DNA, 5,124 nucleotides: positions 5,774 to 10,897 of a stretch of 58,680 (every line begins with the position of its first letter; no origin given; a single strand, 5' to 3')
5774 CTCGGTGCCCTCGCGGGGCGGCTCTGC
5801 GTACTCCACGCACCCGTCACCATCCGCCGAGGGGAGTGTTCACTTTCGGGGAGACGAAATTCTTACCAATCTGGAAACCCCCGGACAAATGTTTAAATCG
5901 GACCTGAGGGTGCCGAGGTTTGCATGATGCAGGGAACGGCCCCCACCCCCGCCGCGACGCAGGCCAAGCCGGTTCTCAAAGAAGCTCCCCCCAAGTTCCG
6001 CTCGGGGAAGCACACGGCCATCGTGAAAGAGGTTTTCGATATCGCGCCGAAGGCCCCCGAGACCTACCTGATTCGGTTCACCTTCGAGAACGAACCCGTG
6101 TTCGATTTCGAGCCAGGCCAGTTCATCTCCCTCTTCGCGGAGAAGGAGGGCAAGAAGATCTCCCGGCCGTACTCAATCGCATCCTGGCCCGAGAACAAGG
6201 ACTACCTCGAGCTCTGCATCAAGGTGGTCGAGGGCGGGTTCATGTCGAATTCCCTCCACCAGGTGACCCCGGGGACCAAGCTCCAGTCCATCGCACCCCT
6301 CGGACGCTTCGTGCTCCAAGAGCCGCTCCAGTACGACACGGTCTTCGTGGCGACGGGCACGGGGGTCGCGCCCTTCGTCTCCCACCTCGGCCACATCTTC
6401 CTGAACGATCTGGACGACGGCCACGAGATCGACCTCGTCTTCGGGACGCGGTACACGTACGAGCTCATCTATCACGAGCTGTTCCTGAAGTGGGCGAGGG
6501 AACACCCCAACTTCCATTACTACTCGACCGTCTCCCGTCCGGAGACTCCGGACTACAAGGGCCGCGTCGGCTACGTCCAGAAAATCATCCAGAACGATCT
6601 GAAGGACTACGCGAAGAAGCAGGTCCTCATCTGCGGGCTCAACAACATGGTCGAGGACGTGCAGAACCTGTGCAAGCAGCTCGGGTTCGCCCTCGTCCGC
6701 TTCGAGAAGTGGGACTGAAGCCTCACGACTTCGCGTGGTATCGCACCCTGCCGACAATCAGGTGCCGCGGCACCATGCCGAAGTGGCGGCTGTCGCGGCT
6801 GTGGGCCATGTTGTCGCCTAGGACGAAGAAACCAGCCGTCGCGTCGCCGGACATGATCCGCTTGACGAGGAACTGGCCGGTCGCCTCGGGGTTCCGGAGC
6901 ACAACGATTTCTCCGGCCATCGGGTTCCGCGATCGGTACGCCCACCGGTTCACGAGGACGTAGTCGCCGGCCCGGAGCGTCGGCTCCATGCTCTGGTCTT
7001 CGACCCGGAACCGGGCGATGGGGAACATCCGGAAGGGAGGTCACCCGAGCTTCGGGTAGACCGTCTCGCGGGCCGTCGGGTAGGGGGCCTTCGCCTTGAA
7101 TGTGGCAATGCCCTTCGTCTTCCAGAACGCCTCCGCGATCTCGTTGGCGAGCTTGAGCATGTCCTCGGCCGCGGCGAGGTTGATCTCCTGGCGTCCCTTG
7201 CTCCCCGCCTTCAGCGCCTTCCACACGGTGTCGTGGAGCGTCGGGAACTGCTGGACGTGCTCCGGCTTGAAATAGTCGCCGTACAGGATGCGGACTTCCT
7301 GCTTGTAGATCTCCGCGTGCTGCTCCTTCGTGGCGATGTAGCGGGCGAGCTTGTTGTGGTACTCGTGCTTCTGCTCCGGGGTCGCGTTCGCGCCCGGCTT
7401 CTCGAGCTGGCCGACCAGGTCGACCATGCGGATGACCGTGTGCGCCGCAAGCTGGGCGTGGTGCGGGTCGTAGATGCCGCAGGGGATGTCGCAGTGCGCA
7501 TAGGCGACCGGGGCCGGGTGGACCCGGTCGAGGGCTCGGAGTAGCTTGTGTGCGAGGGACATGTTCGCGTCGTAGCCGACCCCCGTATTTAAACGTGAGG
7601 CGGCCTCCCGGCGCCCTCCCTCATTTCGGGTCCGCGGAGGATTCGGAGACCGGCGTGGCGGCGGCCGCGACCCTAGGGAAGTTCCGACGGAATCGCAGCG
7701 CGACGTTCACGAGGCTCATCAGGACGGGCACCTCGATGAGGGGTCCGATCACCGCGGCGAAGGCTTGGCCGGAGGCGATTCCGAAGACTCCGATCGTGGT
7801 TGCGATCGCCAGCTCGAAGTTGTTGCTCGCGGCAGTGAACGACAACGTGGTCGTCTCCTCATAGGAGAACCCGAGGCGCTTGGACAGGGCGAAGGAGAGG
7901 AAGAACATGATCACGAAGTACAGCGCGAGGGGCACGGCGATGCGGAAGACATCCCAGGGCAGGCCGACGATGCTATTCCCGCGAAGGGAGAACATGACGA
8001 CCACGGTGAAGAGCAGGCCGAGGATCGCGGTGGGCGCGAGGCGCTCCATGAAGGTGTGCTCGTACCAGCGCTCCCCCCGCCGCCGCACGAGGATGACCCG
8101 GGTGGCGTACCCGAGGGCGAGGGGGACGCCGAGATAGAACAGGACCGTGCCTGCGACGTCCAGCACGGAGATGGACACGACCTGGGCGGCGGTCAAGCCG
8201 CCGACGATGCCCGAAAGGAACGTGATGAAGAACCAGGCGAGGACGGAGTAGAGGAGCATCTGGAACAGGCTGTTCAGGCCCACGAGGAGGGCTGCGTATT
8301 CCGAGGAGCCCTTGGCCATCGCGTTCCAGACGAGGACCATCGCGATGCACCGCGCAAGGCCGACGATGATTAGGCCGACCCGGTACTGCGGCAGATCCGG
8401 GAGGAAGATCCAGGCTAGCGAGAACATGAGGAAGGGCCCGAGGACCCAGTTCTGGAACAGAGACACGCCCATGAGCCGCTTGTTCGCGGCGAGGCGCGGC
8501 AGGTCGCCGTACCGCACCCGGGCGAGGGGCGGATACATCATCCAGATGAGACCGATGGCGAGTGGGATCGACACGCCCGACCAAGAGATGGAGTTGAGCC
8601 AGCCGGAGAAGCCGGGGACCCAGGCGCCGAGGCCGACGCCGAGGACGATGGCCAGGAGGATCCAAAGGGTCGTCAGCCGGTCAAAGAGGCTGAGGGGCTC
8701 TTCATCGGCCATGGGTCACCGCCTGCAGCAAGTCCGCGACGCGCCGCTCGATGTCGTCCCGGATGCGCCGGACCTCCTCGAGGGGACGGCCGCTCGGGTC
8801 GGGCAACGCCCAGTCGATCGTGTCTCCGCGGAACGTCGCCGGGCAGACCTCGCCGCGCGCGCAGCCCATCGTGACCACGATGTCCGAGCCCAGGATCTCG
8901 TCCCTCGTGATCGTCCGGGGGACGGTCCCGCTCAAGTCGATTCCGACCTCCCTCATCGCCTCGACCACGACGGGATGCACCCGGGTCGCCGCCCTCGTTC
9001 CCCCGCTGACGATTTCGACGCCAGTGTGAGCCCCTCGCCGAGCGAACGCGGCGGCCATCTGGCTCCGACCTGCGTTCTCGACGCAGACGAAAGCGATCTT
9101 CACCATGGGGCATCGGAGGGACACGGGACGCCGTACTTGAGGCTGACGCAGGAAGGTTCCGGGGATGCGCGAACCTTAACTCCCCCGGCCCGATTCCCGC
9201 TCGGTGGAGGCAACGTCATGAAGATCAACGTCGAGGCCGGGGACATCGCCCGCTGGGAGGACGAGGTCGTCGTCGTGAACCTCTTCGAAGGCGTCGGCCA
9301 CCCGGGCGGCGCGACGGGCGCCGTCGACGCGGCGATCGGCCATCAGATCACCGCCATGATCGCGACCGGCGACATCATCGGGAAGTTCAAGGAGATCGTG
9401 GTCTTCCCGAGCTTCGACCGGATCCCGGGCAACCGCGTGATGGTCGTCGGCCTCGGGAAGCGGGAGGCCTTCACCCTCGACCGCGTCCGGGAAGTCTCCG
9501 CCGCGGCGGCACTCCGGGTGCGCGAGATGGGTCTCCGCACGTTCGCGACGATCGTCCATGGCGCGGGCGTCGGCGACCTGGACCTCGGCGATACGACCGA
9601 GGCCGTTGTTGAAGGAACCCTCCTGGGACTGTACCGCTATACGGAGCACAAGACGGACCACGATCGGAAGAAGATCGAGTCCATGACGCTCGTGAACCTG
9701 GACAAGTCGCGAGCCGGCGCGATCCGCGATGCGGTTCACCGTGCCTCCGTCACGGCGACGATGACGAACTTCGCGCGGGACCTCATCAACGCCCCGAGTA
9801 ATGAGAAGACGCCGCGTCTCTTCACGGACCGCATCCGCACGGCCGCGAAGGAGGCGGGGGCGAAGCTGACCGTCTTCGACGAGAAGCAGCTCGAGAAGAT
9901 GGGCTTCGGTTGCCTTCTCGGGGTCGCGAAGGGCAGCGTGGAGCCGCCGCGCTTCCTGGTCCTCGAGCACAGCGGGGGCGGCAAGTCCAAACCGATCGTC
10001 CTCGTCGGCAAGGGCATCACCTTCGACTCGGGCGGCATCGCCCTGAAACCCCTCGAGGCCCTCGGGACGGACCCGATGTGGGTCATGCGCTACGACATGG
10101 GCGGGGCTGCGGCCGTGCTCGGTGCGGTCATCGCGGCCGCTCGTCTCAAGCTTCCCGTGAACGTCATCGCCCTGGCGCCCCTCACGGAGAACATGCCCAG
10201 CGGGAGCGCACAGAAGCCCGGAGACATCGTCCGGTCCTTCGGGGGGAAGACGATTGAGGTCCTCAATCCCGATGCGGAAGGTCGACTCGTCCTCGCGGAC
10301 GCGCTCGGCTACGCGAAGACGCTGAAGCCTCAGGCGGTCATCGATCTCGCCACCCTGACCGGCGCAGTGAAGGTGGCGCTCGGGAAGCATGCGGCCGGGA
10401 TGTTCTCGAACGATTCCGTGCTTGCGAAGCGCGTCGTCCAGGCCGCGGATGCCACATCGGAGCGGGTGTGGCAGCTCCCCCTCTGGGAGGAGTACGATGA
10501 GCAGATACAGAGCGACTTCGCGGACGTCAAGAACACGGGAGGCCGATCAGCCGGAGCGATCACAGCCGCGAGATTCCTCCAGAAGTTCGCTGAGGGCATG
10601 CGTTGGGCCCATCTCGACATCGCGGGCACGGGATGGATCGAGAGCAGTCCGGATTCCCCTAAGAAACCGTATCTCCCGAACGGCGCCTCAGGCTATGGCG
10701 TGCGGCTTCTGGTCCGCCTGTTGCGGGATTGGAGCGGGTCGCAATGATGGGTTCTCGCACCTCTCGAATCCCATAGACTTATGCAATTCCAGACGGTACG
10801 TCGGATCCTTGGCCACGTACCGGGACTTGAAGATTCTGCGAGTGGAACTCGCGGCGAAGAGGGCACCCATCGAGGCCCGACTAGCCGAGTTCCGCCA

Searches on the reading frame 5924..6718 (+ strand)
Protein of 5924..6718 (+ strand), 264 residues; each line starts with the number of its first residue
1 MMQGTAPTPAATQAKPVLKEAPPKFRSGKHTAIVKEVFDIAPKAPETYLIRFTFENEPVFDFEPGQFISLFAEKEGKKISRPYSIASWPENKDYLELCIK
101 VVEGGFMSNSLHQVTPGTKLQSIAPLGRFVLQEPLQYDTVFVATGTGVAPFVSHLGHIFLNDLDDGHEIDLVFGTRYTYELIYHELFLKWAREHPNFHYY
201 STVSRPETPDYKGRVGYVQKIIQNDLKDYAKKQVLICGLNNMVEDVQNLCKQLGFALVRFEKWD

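Call 10: search_protein_families(library=pfam, proteins=[window:5924-6718:+], max_evalue=0.001)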
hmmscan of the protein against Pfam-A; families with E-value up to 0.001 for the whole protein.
window:5924-6718:+ (264 aa): 2 families
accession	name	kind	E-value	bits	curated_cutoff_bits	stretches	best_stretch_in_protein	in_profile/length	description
PF00175.26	NAD_binding_1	-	5.6e-20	72.5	22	1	141-247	1-108/109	Oxidoreductase NAD-binding domain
PF00970.30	FAD_binding_6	-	4.8e-15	56.1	21.1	1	47-129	14-97/99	Oxidoreductase FAD-binding domain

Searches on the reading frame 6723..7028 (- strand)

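Call 10: search_protein_families(library=pfam, proteins=[window:6723-7028:-], max_evalue=0.001)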
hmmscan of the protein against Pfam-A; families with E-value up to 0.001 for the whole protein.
window:6723-7028:- (101 aa): 2 families
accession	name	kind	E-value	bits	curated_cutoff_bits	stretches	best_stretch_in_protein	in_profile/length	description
PF10502.14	Peptidase_S26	-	1e-23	84.6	22.9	2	2-59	21-78/168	Signal peptidase, peptidase S26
PF00717.28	Peptidase_S24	-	3.8e-08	33.5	23.3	1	7-73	38-95/116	Peptidase S24-like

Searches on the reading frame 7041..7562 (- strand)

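Call 10: search_protein_families(library=pfam, proteins=[window:7041-7562:-], max_evalue=0.001)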
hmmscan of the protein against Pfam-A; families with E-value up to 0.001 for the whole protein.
window:7041-7562:- (173 aa): 1 family
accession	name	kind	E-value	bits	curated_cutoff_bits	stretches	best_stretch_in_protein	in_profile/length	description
PF09055.16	Sod_Ni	-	8.7e-43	146.3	25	1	20-150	3-127/127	Nickel-containing superoxide dismutase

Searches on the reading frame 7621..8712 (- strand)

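Call 10: search_protein_families(library=pfam, proteins=[window:7621-8712:-], max_evalue=0.001)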
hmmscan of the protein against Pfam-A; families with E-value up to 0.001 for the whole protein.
window:7621-8712:- (363 aa): 1 family
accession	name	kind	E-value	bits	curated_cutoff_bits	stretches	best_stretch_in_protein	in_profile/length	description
PF01758.21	SBF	-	5.3e-49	166.9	24.3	1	52-250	1-190/191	Sodium Bile acid symporter family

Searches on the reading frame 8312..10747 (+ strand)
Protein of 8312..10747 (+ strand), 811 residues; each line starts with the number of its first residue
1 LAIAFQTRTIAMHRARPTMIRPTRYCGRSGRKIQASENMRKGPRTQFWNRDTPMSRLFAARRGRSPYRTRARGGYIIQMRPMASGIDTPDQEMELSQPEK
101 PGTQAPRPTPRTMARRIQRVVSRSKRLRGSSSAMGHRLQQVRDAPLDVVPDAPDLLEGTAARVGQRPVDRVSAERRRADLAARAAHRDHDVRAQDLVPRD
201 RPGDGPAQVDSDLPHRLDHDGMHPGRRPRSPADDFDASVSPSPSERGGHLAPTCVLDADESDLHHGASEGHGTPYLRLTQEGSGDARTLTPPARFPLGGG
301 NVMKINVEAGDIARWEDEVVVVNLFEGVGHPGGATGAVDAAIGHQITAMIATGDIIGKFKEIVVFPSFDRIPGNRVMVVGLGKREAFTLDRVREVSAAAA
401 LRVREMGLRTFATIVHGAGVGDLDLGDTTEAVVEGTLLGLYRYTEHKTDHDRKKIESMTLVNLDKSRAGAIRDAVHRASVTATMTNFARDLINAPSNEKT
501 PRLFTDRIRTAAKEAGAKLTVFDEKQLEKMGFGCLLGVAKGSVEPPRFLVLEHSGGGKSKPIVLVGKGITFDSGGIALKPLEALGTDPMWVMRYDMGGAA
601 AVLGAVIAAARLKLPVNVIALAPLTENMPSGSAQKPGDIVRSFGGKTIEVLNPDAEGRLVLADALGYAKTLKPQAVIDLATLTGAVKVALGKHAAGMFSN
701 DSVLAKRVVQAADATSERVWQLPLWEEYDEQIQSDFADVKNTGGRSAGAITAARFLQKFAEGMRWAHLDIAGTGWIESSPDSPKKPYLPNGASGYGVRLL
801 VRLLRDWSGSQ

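Call 10: search_protein_families(library=pfam, proteins=[window:8312-10747:+], max_evalue=0.001)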
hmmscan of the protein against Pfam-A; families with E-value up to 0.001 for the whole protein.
window:8312-10747:+ (811 aa): 2 families
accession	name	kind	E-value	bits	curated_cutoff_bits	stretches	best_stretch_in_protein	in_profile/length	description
PF00883.26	Peptidase_M17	-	4.5e-121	404.4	25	1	486-801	1-310/310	Cytosol aminopeptidase family, catalytic domain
PF02789.23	Peptidase_M17_N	-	2.5e-19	69.9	23.4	1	321-449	1-128/129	Cytosol aminopeptidase family, N-terminal domain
